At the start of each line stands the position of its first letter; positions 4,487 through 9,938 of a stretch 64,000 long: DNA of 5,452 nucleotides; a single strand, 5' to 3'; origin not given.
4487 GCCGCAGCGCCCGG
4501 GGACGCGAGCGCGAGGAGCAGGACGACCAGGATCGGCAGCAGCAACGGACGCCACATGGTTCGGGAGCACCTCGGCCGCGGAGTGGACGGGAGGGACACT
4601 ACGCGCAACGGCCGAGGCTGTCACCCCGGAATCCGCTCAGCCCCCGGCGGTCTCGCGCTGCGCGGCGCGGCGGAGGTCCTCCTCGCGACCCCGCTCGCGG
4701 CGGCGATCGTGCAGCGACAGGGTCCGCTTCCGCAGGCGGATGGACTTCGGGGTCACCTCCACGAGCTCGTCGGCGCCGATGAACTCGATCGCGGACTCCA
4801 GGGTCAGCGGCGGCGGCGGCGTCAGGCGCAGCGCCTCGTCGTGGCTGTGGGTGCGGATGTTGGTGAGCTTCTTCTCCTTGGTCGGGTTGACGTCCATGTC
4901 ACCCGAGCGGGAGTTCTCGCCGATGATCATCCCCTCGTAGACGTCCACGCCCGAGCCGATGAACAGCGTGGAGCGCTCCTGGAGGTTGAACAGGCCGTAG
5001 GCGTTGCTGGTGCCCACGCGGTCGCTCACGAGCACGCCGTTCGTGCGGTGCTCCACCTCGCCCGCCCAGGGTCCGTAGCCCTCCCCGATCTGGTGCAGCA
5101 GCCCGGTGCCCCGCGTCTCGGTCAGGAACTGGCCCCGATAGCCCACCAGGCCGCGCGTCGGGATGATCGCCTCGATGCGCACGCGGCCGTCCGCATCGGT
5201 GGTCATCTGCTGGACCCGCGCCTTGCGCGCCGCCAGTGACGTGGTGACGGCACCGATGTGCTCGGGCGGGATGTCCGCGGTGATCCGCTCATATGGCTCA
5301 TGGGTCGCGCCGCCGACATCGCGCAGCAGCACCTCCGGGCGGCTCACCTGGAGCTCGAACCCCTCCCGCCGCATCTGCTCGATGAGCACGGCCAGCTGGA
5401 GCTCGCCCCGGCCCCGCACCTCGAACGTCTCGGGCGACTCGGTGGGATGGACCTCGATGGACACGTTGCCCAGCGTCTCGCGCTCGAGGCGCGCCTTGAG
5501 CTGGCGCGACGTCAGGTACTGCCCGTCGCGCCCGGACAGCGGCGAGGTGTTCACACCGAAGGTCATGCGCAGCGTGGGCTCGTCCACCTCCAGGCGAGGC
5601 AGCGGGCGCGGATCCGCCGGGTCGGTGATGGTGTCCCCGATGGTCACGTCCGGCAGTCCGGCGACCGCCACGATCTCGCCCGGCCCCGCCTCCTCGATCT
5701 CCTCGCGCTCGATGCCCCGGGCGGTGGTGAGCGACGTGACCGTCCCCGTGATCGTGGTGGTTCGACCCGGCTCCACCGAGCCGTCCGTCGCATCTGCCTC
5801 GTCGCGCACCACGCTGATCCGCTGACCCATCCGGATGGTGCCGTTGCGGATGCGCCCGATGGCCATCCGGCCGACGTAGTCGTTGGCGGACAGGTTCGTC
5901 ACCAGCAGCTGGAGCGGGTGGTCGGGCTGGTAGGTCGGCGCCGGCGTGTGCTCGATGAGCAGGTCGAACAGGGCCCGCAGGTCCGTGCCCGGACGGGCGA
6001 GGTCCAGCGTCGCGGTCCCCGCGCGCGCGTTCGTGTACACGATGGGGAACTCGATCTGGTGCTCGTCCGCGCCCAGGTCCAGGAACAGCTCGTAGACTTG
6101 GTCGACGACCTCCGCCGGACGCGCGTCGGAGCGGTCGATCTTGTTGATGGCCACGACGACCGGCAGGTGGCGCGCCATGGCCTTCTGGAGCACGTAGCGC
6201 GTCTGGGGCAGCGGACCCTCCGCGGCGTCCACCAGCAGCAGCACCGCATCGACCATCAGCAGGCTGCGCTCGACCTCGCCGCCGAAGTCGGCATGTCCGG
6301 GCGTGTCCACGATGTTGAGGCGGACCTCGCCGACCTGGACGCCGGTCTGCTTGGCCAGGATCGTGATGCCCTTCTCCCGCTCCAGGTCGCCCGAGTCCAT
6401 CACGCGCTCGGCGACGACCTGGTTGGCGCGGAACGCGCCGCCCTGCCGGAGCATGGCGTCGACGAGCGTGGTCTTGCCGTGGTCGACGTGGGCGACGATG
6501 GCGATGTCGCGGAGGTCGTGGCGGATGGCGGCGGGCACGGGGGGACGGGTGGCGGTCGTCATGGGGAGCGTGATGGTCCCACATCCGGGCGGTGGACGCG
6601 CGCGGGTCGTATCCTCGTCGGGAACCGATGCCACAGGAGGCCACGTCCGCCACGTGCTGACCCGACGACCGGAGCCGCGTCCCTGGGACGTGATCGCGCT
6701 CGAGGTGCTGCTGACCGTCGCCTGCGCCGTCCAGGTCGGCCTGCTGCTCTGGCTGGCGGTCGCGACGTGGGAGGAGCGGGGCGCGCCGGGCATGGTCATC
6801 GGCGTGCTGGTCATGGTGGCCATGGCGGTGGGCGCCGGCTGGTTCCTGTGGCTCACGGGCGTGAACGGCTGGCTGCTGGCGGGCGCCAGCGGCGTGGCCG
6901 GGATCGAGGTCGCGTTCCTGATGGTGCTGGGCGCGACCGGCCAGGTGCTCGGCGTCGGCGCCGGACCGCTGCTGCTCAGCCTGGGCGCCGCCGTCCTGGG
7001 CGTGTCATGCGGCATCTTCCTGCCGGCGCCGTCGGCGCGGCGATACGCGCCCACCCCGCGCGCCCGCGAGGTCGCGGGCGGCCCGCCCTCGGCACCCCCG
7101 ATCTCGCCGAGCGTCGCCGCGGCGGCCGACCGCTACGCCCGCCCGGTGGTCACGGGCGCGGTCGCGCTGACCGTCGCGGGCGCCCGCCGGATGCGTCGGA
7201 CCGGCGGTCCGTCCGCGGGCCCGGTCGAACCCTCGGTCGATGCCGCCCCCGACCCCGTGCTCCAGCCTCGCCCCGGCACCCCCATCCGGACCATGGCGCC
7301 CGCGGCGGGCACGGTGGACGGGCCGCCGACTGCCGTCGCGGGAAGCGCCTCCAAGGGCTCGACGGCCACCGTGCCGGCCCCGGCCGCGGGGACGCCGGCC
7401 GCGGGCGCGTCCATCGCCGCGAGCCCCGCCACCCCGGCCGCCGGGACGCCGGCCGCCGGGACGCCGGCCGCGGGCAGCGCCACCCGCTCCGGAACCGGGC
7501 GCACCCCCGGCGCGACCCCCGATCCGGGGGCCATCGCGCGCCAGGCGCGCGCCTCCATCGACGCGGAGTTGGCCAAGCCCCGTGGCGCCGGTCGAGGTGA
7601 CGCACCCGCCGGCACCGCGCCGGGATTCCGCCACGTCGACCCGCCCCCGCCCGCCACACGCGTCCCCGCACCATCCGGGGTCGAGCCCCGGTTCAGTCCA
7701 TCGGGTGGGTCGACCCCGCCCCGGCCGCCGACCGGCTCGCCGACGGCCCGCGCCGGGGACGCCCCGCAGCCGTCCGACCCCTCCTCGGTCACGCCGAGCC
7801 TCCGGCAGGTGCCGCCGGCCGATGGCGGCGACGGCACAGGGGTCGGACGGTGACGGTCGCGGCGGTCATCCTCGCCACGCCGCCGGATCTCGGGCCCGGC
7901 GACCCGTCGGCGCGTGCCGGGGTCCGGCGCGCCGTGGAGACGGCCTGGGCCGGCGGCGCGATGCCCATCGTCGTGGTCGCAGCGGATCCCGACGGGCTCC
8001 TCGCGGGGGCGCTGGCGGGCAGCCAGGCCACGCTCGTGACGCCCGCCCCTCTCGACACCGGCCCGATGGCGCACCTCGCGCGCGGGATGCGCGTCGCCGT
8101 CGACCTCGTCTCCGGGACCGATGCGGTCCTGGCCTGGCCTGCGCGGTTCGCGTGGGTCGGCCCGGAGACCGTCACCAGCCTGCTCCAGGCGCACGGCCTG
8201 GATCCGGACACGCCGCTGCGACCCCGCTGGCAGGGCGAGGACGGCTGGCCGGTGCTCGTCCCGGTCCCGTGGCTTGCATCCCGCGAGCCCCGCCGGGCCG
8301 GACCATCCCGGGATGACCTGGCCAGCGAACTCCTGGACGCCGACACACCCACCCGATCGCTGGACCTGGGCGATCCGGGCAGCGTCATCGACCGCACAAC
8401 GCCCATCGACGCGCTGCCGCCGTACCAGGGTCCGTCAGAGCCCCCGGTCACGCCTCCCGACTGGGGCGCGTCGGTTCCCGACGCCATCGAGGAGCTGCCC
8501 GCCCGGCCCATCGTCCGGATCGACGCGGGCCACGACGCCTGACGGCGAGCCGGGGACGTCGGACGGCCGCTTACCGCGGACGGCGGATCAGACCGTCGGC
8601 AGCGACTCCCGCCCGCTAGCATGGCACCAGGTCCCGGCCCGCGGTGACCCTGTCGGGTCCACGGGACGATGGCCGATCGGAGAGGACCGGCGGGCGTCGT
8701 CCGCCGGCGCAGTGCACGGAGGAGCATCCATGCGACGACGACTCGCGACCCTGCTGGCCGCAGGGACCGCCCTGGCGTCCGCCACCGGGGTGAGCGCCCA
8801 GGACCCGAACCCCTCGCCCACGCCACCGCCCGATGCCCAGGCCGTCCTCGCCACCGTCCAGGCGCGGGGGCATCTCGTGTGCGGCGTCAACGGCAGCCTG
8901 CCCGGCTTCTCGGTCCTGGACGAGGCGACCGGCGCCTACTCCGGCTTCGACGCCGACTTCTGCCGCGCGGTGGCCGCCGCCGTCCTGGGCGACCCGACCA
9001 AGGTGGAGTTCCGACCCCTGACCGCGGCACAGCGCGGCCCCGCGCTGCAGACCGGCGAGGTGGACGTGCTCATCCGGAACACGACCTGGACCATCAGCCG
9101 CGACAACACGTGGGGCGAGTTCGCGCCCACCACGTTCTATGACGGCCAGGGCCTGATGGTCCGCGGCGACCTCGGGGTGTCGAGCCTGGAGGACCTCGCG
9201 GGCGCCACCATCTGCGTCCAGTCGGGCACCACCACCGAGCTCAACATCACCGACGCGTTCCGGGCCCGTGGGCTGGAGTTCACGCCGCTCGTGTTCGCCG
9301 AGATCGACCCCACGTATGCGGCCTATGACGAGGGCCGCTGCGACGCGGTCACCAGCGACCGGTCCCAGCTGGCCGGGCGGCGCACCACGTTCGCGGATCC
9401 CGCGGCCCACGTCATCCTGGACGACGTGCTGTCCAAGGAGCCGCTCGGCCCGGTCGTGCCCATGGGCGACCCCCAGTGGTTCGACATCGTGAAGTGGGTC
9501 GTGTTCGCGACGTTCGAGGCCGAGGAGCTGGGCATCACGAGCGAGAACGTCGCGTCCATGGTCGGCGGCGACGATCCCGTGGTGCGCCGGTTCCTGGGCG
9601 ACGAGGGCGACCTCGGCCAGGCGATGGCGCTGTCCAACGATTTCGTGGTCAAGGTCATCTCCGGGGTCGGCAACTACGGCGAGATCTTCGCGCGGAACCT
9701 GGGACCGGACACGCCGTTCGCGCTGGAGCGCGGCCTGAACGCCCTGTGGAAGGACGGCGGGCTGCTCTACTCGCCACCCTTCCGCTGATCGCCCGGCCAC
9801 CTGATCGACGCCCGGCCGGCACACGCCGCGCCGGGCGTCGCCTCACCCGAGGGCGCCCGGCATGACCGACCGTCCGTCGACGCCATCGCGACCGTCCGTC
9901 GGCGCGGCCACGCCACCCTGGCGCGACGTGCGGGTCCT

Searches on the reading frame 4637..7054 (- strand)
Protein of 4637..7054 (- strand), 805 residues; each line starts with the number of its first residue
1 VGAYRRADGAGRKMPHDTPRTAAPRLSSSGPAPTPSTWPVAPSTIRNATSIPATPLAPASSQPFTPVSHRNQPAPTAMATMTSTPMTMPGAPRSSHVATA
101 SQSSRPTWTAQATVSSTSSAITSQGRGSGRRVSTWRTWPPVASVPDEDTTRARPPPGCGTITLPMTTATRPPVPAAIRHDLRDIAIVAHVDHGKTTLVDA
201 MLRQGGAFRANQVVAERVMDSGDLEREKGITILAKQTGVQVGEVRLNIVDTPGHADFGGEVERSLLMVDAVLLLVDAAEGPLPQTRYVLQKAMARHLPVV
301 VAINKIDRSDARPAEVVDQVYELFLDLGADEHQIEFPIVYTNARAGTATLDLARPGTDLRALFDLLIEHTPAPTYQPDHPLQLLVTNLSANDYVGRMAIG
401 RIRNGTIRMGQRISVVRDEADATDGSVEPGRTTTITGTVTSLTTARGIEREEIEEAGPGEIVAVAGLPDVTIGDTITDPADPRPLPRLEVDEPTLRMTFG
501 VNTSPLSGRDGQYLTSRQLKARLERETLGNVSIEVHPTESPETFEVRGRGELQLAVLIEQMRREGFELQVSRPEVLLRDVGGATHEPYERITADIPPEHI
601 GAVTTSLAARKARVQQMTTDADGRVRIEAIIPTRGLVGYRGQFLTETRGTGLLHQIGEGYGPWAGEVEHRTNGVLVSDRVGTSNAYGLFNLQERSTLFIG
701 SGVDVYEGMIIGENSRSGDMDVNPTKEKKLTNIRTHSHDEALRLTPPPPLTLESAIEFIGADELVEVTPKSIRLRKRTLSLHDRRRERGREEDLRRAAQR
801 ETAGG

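Call 16: search_protein_families(library=pfam, proteins=[window:4637-7054:-], max_evalue=0.01)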
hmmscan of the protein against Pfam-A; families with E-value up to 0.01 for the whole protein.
window:4637-7054:- (805 aa): 7 families
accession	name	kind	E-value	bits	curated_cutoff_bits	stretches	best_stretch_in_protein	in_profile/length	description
PF00009.33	GTP_EFTU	-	6.1e-49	166.6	26.5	1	180-371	2-187/188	Elongation factor Tu GTP binding domain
PF21018.2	BipA_C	-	5.5e-44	148.9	23.8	1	672-779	1-108/110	TypA/BipA C-terminal domain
PF00679.30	EFG_C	-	4.9e-19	68.6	27.9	1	585-669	3-87/89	Elongation factor G C-terminus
PF22042.2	EF-G_D2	-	3.7e-10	40.2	27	1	382-477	3-82/84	Elongation factor G domain 2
PF03144.31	GTP_EFTU_D2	-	6.7e-10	39.7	30.3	1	395-477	1-73/73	Elongation factor Tu domain 2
PF01926.29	MMR_HSR1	-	2.4e-05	24.9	21.9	1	184-305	2-113/113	50S ribosome-binding GTPase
PF02421.24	FeoB_N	-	0.0087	16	27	0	229-317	32-126/156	Ferrous iron transport protein B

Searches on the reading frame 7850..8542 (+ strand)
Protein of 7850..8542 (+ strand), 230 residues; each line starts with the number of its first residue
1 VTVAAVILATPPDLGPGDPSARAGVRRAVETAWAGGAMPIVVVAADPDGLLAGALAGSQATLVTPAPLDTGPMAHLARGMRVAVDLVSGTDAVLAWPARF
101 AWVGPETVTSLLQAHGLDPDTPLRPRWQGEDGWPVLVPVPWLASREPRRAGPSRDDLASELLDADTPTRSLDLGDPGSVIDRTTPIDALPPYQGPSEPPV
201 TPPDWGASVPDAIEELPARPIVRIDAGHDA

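Call 16: search_protein_families(library=pfam, proteins=[window:7850-8542:+], max_evalue=0.01)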
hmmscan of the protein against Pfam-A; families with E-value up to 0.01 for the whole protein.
window:7850-8542:+ (230 aa): 1 family
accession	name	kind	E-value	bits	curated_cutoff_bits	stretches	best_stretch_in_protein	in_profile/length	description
PF12804.13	NTP_transf_3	-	8e-08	33.1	27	1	25-144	27-140/160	MobA-like NTP transferase domain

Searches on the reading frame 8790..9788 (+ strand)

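Call 16: search_protein_families(library=pfam, proteins=[window:8790-9788:+], max_evalue=0.01)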
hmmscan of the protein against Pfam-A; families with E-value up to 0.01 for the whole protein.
window:8790-9788:+ (332 aa): 2 families
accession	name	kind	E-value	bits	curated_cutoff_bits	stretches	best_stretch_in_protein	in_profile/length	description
PF00497.25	SBP_bac_3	-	9.6e-15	54.9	26.4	1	29-238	1-113/132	Bacterial extracellular solute-binding proteins, family 3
PF09084.16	NMT1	-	0.0014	19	20.5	0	120-188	75-145/216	NMT1/THI5 like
